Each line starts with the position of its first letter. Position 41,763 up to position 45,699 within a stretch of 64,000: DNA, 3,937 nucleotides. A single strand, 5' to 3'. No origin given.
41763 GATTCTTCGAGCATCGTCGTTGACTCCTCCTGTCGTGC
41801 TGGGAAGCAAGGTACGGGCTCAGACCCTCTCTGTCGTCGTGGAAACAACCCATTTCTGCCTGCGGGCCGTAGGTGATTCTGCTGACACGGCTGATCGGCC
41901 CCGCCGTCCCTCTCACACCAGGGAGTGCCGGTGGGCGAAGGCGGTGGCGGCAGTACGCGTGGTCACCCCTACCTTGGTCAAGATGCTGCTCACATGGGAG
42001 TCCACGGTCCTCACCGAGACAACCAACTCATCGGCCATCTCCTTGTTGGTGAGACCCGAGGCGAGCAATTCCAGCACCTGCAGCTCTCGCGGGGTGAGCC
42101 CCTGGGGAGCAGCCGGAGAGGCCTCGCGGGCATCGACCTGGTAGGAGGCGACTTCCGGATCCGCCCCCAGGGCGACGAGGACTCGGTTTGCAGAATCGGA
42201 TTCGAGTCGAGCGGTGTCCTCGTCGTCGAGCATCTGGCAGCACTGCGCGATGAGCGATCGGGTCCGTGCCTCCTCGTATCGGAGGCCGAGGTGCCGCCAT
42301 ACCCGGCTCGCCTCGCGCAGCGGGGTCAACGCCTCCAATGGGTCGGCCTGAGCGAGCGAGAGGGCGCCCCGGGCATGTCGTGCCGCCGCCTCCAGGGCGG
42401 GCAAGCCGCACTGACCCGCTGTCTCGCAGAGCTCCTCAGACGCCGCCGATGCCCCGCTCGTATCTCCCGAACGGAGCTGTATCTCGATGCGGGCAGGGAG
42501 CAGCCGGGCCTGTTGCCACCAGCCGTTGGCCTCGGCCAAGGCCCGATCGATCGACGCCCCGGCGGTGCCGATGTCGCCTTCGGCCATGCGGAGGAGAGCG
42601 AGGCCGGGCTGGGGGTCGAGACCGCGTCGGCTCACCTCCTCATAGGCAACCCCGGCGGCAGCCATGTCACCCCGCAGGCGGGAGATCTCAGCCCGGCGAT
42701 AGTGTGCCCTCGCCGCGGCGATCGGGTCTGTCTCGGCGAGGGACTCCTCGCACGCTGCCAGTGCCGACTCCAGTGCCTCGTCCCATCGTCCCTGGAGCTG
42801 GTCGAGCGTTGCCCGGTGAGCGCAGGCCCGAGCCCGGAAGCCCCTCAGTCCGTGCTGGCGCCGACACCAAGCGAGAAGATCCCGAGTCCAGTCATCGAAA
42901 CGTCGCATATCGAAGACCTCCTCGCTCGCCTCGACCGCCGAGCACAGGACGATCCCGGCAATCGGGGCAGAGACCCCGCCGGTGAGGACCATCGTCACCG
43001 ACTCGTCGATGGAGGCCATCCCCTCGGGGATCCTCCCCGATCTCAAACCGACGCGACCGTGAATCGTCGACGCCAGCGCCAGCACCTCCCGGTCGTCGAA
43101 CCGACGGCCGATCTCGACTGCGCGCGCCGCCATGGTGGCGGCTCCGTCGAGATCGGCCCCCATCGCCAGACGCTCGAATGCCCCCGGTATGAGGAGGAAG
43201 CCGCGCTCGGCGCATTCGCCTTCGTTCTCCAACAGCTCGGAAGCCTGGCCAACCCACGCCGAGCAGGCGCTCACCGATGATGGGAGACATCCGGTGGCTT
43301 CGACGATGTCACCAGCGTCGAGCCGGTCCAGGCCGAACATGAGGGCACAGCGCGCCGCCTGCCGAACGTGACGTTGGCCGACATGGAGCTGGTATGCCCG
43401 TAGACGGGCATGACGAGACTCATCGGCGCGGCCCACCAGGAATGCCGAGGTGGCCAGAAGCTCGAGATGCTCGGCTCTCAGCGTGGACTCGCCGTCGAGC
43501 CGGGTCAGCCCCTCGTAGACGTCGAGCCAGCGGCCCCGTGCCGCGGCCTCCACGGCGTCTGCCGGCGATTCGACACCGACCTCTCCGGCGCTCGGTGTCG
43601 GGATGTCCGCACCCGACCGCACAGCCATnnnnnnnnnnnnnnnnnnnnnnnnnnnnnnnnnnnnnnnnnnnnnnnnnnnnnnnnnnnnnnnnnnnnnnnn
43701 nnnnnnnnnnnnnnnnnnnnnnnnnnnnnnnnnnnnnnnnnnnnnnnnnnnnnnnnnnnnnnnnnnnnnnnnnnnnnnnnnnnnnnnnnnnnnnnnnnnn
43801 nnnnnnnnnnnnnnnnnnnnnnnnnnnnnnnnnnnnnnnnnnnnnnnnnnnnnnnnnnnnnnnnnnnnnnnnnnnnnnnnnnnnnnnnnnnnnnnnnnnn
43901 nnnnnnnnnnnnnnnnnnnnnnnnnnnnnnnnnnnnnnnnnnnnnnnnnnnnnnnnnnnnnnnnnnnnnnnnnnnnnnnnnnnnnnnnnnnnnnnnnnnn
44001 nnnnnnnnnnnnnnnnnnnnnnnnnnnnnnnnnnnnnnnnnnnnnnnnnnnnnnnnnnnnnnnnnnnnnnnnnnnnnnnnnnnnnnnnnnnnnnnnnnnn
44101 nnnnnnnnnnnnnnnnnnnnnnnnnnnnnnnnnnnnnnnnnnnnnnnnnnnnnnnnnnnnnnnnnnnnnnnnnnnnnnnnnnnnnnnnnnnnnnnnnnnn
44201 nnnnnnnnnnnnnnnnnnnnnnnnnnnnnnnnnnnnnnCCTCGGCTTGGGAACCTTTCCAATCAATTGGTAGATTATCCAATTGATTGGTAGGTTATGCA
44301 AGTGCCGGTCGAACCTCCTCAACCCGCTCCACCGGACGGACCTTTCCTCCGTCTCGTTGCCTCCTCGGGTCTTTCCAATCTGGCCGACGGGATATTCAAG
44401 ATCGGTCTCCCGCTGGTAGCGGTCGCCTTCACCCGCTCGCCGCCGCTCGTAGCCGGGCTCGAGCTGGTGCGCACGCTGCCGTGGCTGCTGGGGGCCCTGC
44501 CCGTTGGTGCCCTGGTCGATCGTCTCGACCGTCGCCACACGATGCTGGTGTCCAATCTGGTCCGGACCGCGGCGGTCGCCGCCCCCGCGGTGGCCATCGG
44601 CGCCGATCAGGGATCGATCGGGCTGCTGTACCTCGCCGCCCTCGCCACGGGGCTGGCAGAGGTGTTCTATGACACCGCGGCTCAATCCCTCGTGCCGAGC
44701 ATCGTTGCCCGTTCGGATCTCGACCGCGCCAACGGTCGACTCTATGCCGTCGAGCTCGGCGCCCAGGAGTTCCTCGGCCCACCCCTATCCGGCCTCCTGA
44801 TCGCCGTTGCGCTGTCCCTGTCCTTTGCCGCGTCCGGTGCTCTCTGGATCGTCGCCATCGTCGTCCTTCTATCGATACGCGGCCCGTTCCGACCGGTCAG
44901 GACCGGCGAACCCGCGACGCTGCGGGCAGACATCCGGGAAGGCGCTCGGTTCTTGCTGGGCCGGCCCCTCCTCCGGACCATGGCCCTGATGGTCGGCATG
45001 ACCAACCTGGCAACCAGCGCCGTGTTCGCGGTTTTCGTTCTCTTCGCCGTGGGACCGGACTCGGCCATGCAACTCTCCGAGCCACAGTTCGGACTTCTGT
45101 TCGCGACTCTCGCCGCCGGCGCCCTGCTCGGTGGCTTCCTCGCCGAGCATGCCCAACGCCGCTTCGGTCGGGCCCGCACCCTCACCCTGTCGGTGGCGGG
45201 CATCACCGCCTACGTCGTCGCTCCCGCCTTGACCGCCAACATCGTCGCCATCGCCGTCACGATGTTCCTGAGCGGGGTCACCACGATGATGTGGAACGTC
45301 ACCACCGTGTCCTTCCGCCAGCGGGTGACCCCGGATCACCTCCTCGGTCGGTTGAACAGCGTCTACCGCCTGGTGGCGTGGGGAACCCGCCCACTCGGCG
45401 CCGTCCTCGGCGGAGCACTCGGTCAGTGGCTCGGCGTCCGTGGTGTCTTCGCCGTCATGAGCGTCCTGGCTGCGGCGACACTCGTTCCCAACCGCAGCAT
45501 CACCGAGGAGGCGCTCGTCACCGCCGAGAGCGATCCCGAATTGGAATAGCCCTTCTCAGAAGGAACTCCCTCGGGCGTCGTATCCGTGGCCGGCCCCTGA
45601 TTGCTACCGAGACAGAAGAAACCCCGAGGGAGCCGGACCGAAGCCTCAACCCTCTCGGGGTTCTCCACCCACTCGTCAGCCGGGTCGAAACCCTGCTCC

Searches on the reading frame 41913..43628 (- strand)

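Call 10: search_protein_families(library=pfam, proteins=[window:41913-43628:-], max_evalue=0.01)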
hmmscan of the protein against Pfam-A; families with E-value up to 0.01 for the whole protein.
window:41913-43628:- (571 aa): 3 families
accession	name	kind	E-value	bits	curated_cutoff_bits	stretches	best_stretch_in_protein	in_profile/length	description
PF00196.25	GerE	-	8.7e-17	60.9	23.5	1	510-565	2-57/57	Bacterial regulatory proteins, luxR family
PF08281.18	Sigma70_r4_2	-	2.2e-05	24.5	25.7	1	510-547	10-48/54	Sigma-70, region 4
PF08279.18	HTH_11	-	0.0066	16.7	25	0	514-549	1-39/55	HTH domain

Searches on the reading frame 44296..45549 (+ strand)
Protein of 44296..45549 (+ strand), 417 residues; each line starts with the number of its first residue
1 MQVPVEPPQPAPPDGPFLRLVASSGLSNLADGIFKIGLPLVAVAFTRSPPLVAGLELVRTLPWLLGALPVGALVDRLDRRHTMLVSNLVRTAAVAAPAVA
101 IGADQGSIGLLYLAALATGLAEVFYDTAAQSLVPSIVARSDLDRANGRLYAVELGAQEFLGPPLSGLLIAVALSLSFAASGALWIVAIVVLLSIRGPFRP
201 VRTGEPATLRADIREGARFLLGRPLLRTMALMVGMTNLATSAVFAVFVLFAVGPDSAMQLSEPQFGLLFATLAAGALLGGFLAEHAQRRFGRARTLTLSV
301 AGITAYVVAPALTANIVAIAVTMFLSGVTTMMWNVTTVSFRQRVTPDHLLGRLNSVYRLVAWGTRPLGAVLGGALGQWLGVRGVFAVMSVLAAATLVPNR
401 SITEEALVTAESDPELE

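Call 10: search_protein_families(library=pfam, proteins=[window:44296-45549:+], max_evalue=0.01)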
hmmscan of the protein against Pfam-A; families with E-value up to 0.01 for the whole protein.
window:44296-45549:+ (417 aa): 4 families
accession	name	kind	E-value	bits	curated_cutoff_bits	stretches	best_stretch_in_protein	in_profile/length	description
PF07690.21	MFS_1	-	3.5e-28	99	33.4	2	23-247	4-225/347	Major Facilitator Superfamily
PF05977.19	MFS_3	-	7.7e-23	81.1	27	1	22-394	17-387/524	Transmembrane secretion effector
PF00083.30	Sugar_tr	-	5.5e-06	26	22.3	0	259-375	42-161/452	Sugar (and other) transporter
PF12832.13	MFS_1_like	-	0.0051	16.4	25.2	0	258-386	242-372/373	MFS_1 like family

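Call 78: search_protein_families(library=ncbifam, proteins=[window:44296-45549:+], max_evalue=0.00001)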
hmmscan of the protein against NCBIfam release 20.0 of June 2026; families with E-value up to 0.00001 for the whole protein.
window:44296-45549:+ (417 aa): 12 families
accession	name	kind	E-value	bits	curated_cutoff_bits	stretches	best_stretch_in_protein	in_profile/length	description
TIGR00900.1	2A0121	subfamily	4.6e-53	180.8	319.6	1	17-380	1-364/364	H+ Antiporter protein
NF007792.0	PRK10489.1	equivalog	2.9e-27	95.7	324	1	26-394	28-390/419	enterobactin transporter EntS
NF052575.1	MFS_efflux_Tap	equivalog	2.7e-19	69.4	625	1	15-391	4-383/401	multidrug efflux MFS transporter Tap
NF012178.0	tet_MFS_V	exception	1.3e-18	67.4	640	1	20-392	13-387/409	tetracycline efflux MFS transporter Tet(V)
TIGR00880.1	2_A_01_02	superfamily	2.5e-16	60.1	131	2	266-397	1-132/141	multidrug resistance protein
NF000051.1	macrolide_MefB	exception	2.3e-08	33.4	800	1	56-391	50-384/409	macrolide efflux MFS transporter Mef(B)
NF000154.1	macrolide_MefEN2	exception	2.5e-08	33.7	800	1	54-387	45-376/401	macrolide efflux MFS transporter Mef(En2)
NF000245.1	macrolide_MefA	exception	3e-08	33.2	675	1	42-403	36-397/405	macrolide efflux MFS transporter Mef(A)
TIGR00895.1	2A0115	subfamily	2.1e-07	30.2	418.55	0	257-393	46-182/398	aromatic acid/H+ symport family MFS transporter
NF006386.0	PRK08633.1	equivalog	2.7e-07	28.7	1221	1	26-362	20-368/1147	acyl-[ACP]--phospholipid O-acyltransferase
TIGR00898.1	2A0119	subfamily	6e-07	28.6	550.75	0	268-336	131-199/506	cation transport protein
NF052222.1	UridTportUriT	equivalog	2.9e-06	26.6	600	1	261-406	43-188/463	uridine transporter UriT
